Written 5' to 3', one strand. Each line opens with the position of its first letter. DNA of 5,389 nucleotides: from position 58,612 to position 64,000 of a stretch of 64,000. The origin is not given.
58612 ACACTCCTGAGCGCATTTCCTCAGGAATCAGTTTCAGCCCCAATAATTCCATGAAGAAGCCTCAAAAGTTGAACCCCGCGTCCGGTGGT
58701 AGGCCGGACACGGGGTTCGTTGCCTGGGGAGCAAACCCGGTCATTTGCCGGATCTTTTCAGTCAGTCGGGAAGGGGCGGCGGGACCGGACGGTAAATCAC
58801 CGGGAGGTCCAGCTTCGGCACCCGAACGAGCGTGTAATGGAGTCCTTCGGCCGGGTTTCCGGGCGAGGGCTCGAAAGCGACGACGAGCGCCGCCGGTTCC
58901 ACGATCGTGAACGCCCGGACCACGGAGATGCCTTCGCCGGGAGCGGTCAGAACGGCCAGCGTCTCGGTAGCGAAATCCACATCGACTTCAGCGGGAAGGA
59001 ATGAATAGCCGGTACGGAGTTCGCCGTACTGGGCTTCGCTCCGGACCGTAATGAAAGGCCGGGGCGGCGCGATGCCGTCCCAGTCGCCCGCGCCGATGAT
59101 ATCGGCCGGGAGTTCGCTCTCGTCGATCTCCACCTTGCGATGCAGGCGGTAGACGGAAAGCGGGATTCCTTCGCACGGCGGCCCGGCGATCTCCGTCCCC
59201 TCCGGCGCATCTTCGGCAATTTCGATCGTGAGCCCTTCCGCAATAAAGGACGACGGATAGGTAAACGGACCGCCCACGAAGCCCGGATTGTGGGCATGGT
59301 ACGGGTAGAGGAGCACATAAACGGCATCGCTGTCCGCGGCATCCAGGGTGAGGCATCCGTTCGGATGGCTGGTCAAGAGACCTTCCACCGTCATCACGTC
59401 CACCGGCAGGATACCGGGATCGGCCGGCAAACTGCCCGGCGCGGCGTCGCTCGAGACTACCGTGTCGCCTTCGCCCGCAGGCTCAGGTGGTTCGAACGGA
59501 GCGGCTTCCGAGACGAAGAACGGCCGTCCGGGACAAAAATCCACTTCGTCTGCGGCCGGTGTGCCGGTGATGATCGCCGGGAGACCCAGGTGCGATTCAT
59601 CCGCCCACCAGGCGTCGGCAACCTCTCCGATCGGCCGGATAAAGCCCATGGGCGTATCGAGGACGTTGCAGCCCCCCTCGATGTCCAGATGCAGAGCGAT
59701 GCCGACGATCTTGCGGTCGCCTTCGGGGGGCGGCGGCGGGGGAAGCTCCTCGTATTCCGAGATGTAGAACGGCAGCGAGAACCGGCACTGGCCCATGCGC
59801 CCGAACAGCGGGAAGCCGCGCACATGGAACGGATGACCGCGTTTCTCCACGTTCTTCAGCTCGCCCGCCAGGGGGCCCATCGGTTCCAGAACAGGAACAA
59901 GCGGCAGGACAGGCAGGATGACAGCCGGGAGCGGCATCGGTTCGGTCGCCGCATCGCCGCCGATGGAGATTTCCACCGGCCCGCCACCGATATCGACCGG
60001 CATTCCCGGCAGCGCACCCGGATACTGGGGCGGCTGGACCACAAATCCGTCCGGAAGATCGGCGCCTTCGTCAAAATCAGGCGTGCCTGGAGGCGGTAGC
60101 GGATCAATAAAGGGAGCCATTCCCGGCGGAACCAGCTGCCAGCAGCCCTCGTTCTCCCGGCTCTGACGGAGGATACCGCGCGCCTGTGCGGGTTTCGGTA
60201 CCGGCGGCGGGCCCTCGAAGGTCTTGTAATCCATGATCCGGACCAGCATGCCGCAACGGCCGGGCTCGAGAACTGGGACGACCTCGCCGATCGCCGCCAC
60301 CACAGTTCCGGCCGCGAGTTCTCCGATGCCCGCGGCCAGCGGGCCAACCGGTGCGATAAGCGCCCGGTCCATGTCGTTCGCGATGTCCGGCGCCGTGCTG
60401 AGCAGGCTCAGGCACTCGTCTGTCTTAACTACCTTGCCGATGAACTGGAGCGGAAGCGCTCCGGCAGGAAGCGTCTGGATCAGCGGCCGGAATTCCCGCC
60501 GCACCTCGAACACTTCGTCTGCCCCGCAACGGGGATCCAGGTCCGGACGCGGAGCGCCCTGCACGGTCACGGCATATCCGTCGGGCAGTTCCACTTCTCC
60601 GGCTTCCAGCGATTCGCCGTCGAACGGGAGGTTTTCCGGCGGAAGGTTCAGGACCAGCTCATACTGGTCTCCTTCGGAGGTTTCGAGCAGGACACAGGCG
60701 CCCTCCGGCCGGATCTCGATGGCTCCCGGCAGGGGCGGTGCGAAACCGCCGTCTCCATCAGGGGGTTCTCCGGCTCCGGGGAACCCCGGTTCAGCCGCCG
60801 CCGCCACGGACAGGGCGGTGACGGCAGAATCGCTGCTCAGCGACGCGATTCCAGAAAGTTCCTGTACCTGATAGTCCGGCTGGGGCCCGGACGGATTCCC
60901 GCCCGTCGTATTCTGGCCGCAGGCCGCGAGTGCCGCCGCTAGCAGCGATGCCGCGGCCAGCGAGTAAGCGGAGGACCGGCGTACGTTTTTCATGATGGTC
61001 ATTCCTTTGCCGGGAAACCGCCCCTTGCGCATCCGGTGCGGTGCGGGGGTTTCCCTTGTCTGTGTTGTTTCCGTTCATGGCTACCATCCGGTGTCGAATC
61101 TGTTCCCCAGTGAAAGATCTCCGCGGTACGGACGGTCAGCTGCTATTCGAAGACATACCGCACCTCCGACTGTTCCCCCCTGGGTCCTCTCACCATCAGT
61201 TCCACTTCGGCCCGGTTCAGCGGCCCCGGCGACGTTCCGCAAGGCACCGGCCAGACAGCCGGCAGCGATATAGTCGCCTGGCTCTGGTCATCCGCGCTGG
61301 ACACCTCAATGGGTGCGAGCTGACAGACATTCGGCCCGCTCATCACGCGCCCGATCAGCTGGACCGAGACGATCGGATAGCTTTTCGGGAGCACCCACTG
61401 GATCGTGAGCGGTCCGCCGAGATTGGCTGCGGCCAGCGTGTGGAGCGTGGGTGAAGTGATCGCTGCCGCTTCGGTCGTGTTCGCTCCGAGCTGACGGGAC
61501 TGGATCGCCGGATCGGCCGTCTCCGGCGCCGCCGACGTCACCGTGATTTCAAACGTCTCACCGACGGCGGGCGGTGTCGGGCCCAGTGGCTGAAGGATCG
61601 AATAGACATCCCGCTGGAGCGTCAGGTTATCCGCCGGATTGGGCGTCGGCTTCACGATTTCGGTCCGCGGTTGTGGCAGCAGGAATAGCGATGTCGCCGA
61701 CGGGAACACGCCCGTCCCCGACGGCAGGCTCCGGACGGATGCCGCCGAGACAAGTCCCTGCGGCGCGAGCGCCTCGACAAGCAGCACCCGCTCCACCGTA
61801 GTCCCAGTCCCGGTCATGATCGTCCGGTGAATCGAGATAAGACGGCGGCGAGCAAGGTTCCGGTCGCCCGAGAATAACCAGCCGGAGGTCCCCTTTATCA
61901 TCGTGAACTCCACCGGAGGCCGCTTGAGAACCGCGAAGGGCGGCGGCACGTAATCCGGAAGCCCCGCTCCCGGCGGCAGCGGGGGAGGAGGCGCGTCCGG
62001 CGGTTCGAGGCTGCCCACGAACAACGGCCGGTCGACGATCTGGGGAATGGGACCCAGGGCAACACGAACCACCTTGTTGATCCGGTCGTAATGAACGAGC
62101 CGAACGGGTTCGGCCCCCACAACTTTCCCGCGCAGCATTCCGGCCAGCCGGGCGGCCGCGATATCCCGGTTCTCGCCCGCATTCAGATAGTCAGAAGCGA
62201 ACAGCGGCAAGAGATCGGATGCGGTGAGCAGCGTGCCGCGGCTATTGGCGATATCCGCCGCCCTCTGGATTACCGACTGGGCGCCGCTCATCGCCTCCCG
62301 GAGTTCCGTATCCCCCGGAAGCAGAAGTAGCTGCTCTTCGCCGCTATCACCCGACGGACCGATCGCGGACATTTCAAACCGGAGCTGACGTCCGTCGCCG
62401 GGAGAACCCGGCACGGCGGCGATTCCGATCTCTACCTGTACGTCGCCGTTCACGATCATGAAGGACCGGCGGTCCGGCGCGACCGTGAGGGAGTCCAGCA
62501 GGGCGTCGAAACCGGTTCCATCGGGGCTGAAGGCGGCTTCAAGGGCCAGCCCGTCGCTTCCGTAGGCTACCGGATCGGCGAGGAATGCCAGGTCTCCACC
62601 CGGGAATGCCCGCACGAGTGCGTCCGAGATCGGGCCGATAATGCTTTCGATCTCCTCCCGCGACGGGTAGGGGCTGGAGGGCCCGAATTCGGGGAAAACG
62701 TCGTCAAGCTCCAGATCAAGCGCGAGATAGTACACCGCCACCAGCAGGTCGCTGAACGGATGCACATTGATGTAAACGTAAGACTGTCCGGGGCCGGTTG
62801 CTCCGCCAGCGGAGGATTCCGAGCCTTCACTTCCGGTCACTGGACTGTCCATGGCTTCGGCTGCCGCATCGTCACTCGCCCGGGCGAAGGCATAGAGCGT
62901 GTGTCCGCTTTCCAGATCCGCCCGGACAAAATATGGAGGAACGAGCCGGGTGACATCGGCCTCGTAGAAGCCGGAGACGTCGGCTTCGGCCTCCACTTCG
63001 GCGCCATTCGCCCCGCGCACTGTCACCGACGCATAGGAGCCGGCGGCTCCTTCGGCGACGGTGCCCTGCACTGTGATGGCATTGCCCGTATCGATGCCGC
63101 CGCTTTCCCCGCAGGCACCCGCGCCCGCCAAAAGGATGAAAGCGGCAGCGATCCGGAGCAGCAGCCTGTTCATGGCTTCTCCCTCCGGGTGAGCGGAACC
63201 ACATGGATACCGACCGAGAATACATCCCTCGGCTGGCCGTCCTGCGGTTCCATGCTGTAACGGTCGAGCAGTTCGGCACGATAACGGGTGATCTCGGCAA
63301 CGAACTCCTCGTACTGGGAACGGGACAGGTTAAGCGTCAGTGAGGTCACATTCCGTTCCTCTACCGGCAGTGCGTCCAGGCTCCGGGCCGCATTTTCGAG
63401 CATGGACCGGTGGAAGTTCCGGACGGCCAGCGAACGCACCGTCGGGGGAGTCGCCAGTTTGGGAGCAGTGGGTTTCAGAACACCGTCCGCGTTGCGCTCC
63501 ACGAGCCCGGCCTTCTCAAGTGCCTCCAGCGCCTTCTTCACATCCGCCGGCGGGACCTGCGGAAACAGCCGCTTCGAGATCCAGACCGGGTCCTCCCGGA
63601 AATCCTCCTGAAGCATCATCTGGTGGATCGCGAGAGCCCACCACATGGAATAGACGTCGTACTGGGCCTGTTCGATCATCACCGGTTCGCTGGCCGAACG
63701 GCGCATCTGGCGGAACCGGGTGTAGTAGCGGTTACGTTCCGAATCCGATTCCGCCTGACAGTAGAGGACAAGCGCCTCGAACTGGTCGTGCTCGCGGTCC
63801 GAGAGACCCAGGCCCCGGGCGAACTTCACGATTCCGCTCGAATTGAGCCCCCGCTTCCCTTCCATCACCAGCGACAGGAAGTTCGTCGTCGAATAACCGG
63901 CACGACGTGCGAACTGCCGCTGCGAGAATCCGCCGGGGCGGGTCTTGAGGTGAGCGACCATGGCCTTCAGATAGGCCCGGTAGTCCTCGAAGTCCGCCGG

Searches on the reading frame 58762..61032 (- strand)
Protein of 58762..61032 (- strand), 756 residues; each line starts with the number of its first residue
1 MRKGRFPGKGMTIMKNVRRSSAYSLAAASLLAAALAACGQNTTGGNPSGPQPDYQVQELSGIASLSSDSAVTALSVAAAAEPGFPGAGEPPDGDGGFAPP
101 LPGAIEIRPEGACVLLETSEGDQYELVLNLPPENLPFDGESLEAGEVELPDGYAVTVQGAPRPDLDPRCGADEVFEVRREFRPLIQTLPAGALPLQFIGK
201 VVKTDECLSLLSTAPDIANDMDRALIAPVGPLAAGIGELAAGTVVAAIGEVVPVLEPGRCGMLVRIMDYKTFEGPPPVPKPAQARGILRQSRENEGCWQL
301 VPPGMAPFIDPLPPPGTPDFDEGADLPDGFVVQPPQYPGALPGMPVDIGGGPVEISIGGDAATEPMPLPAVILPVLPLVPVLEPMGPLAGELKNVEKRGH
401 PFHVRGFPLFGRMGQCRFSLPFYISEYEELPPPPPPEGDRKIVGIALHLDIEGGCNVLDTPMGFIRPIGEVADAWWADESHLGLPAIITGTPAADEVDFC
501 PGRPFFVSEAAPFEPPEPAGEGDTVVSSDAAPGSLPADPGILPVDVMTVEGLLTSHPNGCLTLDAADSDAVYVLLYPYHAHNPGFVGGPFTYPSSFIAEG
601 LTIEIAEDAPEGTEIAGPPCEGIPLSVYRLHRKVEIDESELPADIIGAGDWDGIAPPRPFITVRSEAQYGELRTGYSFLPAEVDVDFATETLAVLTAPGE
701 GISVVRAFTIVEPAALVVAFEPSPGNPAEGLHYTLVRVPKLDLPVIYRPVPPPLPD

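Call 24: search_protein_families(library=pfam, proteins=[window:58762-61032:-])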
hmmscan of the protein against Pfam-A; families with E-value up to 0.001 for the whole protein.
window:58762-61032:- (756 aa): 0 families

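Call 98: search_protein_families(library=ncbifam, proteins=[window:58762-61032:-], max_evalue=0.01)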
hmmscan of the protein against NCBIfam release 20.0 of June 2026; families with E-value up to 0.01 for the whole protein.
window:58762-61032:- (756 aa): 1 family
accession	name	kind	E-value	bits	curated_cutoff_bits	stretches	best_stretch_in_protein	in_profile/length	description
NF047847.2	SS_mature_LptM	equivalog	0.0049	16.9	27.7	0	14-40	1-22/31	LPS translocon maturation chaperone LptM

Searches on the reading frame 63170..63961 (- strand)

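Call 24: search_protein_families(library=pfam, proteins=[window:63170-63961:-])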
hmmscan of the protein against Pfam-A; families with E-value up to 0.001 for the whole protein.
window:63170-63961:- (263 aa): 3 families
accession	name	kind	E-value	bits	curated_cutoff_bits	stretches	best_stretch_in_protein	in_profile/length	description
PF14394.12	DUF4423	-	5.7e-35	121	30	1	92-257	6-165/165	Domain of unknown function (DUF4423)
PF13560.12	HTH_31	-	0.00018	22.2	27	0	4-60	8-63/64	Helix-turn-helix domain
PF01978.25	TrmB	-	0.00094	19.4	25.6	0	136-159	34-57/68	Sugar-specific transcriptional regulator TrmB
